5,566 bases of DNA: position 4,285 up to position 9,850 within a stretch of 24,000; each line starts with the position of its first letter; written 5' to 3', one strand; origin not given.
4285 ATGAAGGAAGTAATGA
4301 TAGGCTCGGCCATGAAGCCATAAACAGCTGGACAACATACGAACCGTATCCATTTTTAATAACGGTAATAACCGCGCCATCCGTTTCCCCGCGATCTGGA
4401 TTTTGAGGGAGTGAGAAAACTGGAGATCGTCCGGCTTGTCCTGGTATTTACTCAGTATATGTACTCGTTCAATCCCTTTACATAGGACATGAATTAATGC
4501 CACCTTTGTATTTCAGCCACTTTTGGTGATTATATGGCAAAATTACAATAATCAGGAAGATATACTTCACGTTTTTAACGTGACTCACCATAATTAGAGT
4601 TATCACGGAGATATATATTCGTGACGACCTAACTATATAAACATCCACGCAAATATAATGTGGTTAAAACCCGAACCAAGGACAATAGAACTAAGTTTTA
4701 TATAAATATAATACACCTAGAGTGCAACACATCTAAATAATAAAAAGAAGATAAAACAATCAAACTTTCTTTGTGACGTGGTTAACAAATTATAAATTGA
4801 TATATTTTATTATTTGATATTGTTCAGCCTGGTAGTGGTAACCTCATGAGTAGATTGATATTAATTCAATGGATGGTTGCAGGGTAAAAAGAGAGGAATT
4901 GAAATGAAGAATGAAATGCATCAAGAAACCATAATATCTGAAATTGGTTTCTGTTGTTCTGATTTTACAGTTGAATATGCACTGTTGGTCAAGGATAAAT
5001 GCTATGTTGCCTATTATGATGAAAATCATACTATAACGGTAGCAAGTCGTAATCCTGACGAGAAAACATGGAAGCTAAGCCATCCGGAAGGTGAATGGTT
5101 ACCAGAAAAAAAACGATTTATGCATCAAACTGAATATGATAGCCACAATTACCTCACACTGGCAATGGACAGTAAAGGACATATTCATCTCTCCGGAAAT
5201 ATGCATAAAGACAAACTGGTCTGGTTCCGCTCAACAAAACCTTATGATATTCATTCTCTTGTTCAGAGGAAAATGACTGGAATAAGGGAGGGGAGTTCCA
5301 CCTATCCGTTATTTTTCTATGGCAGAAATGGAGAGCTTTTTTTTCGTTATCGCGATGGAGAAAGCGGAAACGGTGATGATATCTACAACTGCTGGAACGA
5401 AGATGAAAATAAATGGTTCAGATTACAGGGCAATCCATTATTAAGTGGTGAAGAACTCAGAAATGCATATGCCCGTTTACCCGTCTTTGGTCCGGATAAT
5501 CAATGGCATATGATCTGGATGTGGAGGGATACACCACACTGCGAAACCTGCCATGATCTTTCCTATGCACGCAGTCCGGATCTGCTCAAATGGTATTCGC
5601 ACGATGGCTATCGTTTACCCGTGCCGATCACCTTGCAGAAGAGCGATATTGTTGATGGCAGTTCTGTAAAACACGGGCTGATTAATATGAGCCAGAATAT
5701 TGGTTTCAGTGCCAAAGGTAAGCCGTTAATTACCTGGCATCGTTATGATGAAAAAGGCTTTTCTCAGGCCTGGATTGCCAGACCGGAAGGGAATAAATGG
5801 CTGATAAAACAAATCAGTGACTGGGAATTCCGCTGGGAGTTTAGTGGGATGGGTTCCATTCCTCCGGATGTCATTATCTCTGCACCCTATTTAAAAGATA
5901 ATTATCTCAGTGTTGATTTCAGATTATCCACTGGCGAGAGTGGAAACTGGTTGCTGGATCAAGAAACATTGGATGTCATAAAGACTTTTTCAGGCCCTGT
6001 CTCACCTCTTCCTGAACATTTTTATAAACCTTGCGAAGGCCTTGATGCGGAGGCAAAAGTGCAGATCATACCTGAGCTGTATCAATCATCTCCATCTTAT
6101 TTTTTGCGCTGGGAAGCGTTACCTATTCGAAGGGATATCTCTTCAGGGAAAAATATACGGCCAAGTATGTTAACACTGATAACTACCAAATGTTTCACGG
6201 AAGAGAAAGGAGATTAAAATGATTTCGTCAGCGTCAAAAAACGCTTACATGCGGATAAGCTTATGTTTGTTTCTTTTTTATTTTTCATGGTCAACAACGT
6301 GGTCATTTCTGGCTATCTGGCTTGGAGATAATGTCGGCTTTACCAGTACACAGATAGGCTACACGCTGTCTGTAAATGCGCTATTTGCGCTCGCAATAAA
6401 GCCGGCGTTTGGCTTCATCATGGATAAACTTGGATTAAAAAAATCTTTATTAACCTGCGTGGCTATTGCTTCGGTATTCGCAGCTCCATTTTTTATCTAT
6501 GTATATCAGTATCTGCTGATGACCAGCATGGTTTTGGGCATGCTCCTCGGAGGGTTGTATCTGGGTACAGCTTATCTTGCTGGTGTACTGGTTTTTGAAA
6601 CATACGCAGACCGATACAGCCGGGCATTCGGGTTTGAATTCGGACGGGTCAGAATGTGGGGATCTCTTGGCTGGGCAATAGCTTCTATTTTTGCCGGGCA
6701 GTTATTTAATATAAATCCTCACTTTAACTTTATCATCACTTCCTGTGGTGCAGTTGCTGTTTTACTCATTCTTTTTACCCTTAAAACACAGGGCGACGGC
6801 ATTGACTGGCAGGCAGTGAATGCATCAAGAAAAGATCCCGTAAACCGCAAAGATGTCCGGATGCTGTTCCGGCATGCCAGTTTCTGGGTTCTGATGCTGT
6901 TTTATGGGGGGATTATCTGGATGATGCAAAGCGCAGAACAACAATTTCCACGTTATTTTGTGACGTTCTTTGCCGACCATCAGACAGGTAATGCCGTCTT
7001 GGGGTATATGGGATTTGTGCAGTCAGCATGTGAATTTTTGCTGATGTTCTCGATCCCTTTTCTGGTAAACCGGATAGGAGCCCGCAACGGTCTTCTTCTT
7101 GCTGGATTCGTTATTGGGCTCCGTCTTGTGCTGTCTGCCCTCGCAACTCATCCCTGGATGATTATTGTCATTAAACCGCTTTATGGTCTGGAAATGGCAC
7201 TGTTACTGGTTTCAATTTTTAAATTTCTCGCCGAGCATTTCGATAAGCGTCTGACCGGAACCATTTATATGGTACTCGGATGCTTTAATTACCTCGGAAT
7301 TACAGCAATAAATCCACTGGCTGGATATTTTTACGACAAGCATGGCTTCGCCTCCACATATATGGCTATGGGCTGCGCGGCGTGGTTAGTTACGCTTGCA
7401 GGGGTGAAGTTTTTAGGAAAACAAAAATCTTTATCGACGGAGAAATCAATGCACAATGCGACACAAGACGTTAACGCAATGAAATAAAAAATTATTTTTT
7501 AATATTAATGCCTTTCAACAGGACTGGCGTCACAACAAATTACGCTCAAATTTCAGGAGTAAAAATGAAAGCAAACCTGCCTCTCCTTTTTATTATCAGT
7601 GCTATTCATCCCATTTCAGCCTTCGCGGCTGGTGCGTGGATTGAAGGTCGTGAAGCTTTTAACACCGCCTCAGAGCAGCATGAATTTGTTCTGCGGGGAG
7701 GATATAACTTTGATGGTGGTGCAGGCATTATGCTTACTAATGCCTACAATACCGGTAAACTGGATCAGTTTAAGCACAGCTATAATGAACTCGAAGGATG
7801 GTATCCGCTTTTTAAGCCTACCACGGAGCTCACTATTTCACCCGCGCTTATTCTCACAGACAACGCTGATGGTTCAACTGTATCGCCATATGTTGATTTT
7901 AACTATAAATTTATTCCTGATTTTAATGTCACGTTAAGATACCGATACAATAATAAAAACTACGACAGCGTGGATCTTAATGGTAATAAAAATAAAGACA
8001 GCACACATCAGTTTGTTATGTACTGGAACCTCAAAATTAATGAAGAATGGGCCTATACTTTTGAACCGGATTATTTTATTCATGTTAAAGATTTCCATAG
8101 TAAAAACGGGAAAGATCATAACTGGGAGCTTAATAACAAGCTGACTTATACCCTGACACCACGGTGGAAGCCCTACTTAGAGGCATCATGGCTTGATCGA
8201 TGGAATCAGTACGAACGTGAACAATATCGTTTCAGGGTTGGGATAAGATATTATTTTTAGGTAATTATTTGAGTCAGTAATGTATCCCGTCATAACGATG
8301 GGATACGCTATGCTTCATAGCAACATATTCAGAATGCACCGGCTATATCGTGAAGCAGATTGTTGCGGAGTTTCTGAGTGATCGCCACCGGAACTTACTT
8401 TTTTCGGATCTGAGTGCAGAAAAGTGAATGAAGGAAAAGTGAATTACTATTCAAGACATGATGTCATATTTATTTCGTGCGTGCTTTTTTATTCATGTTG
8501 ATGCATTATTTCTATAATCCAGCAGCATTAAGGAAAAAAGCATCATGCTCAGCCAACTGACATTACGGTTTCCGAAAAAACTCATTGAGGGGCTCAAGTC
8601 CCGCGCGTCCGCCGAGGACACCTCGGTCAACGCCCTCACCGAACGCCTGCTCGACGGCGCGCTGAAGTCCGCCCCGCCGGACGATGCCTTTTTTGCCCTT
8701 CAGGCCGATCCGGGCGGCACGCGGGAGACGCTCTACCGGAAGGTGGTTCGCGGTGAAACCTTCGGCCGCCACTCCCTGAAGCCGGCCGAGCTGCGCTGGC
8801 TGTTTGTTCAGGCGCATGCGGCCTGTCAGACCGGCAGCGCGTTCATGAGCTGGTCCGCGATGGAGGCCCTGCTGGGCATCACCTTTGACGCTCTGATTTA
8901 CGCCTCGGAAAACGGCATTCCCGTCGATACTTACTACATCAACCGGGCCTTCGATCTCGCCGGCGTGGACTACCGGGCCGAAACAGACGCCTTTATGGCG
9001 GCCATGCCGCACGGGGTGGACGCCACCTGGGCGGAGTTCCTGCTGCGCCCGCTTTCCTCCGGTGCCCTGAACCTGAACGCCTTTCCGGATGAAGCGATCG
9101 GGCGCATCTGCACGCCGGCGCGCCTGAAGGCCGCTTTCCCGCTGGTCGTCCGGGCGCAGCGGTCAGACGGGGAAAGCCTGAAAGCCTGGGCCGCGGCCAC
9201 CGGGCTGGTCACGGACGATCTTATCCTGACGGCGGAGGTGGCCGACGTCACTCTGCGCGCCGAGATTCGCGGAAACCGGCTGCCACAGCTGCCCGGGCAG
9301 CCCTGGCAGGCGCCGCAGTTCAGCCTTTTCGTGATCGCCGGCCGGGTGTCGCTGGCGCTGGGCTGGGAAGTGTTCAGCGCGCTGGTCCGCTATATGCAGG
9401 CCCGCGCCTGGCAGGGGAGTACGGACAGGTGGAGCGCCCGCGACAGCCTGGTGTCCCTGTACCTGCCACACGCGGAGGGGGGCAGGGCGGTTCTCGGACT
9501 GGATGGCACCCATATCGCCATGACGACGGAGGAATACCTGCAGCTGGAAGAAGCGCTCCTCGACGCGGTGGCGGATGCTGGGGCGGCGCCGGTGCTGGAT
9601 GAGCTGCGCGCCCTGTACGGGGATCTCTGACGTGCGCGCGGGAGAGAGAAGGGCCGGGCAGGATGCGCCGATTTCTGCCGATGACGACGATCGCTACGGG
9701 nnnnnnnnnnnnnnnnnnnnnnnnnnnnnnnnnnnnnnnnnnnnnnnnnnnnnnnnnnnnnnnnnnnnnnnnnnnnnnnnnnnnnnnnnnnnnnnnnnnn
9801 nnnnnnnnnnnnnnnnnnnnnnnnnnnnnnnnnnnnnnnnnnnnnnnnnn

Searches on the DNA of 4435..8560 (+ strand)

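Call 19: search_dna_similar(query=window:4435-8560:+, collection=plasmids, mode=distant, max_rows=25)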
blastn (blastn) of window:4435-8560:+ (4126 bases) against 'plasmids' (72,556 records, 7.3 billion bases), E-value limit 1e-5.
Records with a match: 50; places in all: 50; records where one place covers at least 80% of the query: 0.
Best place of each record, by identity: 80-90% 1; 60-80% 49.
By first word of the organism name: Escherichia 40; Klebsiella 3; Pantoea 2; Enterobacter 1; Plesiomonas 1; Kosakonia 1; Salmonella 1; Clostridium 1.
By predicted mobility (MOB-suite, as given by PLSDB): conjugative 39; non-mobilizable 11.
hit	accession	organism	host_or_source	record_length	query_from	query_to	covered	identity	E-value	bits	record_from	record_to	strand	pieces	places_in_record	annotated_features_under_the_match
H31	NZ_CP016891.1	Pantoea agglomerans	single cell,lettuce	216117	3203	3825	15%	70.9%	5e-75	292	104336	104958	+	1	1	ompL: porin OmpL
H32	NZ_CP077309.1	Enterobacter hormaechei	-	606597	3215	3693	12%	65.8%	1e-18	104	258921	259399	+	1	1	ompL: porin OmpL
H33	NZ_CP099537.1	Pantoea ananatis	Oryza sativa,cell culture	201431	3964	4126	4%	79.8%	5e-31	146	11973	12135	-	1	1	hypothetical protein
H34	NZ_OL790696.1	Escherichia coli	-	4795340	3587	3704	3%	72.0%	1e-6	65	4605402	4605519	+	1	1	none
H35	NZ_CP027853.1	Plesiomonas shigelloides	whole organism,catfish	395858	2199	2313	3%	73.9%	2e-9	73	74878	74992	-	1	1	MFS transporter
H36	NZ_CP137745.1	Kosakonia sacchari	Cinnamomum camphora,mixed culture,bark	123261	2199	2297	2%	78.8%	1e-12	85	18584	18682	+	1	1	MFS transporter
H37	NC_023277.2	Escherichia coli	-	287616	2199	2296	2%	75.5%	3e-8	70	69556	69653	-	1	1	MFS transporter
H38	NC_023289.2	Escherichia coli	-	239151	2199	2296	2%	75.5%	3e-8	70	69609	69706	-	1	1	MFS transporter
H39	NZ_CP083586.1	Escherichia coli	culture,meat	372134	2199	2296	2%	75.5%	3e-8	70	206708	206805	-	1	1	MFS transporter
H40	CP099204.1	Escherichia coli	culture,Pooled sediment sample ...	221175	2199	2296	2%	75.5%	3e-8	70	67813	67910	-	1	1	MFS transporter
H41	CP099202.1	Escherichia coli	culture,Pooled sediment sample ...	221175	2199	2296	2%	75.5%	3e-8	70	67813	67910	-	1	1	MFS transporter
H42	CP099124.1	Escherichia coli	culture,Pooled soil sample collected ...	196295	2199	2296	2%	75.5%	3e-8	70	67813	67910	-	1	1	MFS transporter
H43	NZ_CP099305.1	Klebsiella michiganensis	culture,Pooled soil sample collected ...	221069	2199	2296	2%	75.5%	3e-8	70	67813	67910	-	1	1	MFS transporter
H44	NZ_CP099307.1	Klebsiella michiganensis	culture,Pooled soil sample collected ...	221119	2199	2296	2%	75.5%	3e-8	70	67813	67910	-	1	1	MFS transporter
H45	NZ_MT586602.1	Escherichia coli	-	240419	2199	2296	2%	75.5%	3e-8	70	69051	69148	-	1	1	MFS transporter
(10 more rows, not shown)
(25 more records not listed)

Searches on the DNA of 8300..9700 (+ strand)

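Call 26: search_dna_similar(query=window:8300-9700:+, collection=plasmids, mode=distant, max_rows=20)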
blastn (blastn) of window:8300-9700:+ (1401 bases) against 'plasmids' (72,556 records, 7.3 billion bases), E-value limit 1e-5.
Records with a match: 438; places in all: 445; records where one place covers at least 80% of the query: 4.
Best place of each record, by identity: 80-90% 13; 60-80% 425.
By first word of the organism name: Escherichia 236; Klebsiella 78; Salmonella 40; Pantoea 18; Enterobacter 16; Serratia 11; Edwardsiella 10; Cronobacter 9; Raoultella 5; Citrobacter 4; and 5 more.
By predicted mobility (MOB-suite, as given by PLSDB): conjugative 317; non-mobilizable 74; mobilizable 47.
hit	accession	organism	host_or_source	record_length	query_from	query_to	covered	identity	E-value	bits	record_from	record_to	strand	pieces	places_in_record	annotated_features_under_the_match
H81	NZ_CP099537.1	Pantoea ananatis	Oryza sativa,cell culture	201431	99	1310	87%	87.6%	0e+0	1500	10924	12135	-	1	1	hypothetical protein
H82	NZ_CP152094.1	Pantoea agglomerans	-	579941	149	1327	84%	81.4%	0e+0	1133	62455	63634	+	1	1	hypothetical protein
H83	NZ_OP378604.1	Citrobacter freundii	-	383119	89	1331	89%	75.8%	0e+0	854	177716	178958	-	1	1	hypothetical protein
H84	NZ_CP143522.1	Pantoea agglomerans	-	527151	149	1331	84%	78.0%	0e+0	951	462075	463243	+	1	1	hypothetical protein (x2)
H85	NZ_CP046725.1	Pantoea agglomerans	pure culture,cherry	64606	232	1327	78%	83.5%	0e+0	1158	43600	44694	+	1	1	hypothetical protein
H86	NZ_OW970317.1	Pantoea agglomerans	Olive knot caused by Pseudomonas ...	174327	236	1325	78%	83.2%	0e+0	1136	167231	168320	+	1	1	hypothetical protein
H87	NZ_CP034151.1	Pantoea agglomerans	whole organism,Poland, Warsaw area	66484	230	1334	79%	82.0%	0e+0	1096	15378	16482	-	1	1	hypothetical protein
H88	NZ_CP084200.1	Pantoea agglomerans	Allium cepa,mixed culture,whole plant ...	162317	236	1327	78%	81.9%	0e+0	1072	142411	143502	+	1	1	hypothetical protein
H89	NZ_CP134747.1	Pantoea agglomerans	Allium cepa,cell culture,leaf ...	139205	236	1327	78%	81.9%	0e+0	1072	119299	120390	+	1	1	hypothetical protein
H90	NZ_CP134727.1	Pantoea agglomerans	Allium cepa,cell culture,bulb ...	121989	236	1327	78%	81.9%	0e+0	1072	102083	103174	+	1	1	hypothetical protein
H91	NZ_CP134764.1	Pantoea agglomerans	Allium cepa,cell culture,bulb ...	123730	236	1327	78%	81.9%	0e+0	1072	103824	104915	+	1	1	hypothetical protein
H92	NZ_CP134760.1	Pantoea agglomerans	Allium cepa,cell culture,bulb ...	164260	236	1334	78%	79.9%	0e+0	986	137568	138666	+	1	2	hypothetical protein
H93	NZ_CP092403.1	Klebsiella quasipneumoniae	Bovine,assembly,Mastitis-milk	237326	234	1331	78%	77.7%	0e+0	876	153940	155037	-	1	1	hypothetical protein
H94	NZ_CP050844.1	Klebsiella pneumoniae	milk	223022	234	1331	78%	77.7%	0e+0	876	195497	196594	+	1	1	hypothetical protein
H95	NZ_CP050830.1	Klebsiella pneumoniae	milk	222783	234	1331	78%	77.6%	0e+0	872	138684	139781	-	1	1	hypothetical protein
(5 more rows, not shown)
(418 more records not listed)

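Call 27: get_annotated_region(hit=H81, flank=6000)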
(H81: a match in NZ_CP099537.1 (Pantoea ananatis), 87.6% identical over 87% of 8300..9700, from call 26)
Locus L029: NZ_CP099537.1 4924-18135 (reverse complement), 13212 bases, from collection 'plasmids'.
description: Pantoea ananatis strain JT1-188 plasmid unnamed2
organism: Pantoea ananatis (NCBI taxid 553)
taxonomy: Bacteria; Pseudomonadota; Gammaproteobacteria; Enterobacterales; Erwiniaceae; Pantoea; Pantoea ananatis
host: -; source: Oryza sativa,cell culture; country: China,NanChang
typing (MOB-suite, as given by PLSDB): conjugative; replicon rep_cluster_1441; relaxase MOBF; mating-pair formation MPF_F
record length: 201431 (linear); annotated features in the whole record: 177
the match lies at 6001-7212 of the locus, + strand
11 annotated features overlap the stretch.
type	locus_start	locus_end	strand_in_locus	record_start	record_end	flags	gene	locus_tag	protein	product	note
CDS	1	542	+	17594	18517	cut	-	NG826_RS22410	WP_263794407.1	hypothetical protein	-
CDS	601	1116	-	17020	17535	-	-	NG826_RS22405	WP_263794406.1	hypothetical protein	-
CDS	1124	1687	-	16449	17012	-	-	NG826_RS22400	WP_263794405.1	hypothetical protein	-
CDS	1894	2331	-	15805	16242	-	-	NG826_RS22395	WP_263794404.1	hypothetical protein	-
CDS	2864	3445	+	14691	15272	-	-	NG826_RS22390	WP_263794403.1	DUF2726 domain-containing protein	-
CDS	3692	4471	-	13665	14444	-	-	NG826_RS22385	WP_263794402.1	site-specific integrase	GO:0015074 - DNA integration [Evidence IEA]; GO:0006310 - DNA recombination [Evidence IEA]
CDS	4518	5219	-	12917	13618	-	-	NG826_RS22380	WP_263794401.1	hypothetical protein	-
CDS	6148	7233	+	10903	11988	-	-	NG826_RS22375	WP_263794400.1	hypothetical protein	-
CDS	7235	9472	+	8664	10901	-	-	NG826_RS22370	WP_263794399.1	KAP family NTPase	-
CDS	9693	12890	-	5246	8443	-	-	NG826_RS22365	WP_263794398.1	hypothetical protein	-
CDS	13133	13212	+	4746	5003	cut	-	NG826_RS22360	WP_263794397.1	hypothetical protein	-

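Call 28: get_annotated_region(hit=H83, flank=6000)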
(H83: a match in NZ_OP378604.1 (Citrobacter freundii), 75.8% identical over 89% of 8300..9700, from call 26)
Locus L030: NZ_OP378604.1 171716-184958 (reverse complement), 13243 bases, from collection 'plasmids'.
description: Citrobacter freundii strain CB00028 plasmid pCB00028_2, complete sequence
organism: Citrobacter freundii (NCBI taxid 546)
taxonomy: Bacteria; Pseudomonadota; Gammaproteobacteria; Enterobacterales; Enterobacteriaceae; Citrobacter; Citrobacter freundii
host: -; source: -; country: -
typing (MOB-suite, as given by PLSDB): conjugative; replicon IncHI2A,rep_cluster_1088,rep_cluster_1798; relaxase MOBH; mating-pair formation MPF_F
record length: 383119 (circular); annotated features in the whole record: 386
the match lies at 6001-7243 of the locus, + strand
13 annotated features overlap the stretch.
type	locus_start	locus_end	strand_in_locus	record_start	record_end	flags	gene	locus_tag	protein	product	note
CDS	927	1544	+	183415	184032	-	-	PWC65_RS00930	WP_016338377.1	ParA family protein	-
CDS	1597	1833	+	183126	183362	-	-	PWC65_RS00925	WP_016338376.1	plasmid partition protein ParG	-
CDS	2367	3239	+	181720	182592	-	-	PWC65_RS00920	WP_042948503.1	RepB family plasmid replication initiator protein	GO:0006270 - DNA replication initiation [Evidence IEA]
CDS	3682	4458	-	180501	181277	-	-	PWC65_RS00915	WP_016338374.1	site-specific integrase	GO:0015074 - DNA integration [Evidence IEA]; GO:0006310 - DNA recombination [Evidence IEA]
CDS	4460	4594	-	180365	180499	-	-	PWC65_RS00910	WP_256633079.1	hypothetical protein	-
CDS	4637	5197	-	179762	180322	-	-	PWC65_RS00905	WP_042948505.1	hypothetical protein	-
CDS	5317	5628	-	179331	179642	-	-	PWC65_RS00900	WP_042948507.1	hypothetical protein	-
CDS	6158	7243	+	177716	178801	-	-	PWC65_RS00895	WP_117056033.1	hypothetical protein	-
CDS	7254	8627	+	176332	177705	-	-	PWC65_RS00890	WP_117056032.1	hypothetical protein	-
CDS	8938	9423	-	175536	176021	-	-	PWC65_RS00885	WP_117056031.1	hypothetical protein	-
CDS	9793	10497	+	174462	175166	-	-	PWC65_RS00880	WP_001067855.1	IS6-like element IS26 family transposase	GO:0006313 - DNA transposition [Evidence IEA]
CDS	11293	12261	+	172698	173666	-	-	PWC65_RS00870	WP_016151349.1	IS5 family transposase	-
CDS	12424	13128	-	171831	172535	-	-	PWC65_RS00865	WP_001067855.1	IS6-like element IS26 family transposase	GO:0006313 - DNA transposition [Evidence IEA]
